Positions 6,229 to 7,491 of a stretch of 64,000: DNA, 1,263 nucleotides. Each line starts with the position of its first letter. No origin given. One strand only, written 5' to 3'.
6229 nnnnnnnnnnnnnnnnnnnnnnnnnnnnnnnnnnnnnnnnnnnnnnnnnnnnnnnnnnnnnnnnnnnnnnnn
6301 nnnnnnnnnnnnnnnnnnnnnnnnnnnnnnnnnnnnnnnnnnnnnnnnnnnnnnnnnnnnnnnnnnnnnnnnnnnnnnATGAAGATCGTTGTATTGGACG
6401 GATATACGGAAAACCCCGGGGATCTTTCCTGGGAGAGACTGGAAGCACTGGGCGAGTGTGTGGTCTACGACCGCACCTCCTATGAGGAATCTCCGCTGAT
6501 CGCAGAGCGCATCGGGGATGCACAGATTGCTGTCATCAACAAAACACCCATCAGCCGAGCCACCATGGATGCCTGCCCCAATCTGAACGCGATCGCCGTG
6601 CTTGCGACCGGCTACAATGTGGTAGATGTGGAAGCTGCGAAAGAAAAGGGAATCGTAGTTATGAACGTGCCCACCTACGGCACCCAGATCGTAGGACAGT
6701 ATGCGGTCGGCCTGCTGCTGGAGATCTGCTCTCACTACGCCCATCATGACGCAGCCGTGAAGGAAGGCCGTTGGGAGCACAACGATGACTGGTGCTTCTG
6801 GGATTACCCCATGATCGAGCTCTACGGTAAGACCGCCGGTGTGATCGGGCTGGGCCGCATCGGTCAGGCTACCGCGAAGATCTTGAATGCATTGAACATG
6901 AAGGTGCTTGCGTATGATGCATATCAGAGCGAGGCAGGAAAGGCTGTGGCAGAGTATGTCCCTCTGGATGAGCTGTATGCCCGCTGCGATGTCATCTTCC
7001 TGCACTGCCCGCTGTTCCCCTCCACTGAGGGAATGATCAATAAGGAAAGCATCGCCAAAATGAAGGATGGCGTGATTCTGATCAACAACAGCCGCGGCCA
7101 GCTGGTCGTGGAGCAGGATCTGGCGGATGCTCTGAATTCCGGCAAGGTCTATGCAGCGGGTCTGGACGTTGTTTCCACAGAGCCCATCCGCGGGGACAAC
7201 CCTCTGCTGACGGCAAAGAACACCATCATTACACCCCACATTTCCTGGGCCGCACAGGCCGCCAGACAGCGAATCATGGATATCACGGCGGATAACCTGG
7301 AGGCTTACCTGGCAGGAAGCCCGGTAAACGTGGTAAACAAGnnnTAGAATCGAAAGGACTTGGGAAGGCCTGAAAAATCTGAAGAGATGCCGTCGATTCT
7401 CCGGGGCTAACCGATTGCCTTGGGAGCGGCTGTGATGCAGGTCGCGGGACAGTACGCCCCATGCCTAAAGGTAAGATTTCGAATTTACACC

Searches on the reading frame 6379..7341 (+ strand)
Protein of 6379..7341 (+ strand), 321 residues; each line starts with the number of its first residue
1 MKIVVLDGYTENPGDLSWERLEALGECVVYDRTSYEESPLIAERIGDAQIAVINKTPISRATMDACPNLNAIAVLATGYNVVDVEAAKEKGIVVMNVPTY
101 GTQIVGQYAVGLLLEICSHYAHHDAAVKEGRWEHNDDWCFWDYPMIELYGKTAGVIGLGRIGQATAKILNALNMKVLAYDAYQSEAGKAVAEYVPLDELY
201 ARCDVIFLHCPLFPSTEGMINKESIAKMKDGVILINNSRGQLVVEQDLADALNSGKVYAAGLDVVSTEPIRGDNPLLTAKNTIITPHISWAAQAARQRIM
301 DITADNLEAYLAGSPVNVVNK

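Call 62: search_protein_families(library=pfam, proteins=[window:6379-7341:+], max_evalue=0.001)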
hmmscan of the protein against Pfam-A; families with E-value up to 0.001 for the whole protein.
window:6379-7341:+ (321 aa): 3 families
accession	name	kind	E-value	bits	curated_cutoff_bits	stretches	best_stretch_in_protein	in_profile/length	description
PF02826.25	2-Hacid_dh_C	-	4.1e-59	199.4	25.1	1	110-289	1-178/178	D-isomer specific 2-hydroxyacid dehydrogenase, NAD binding domain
PF00389.36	2-Hacid_dh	-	1.6e-23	83.3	24.6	1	18-320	12-134/134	D-isomer specific 2-hydroxyacid dehydrogenase, catalytic domain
PF03446.21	NAD_binding_2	-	2.9e-06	27.8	21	1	154-256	3-111/161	NAD binding domain of 6-phosphogluconate dehydrogenase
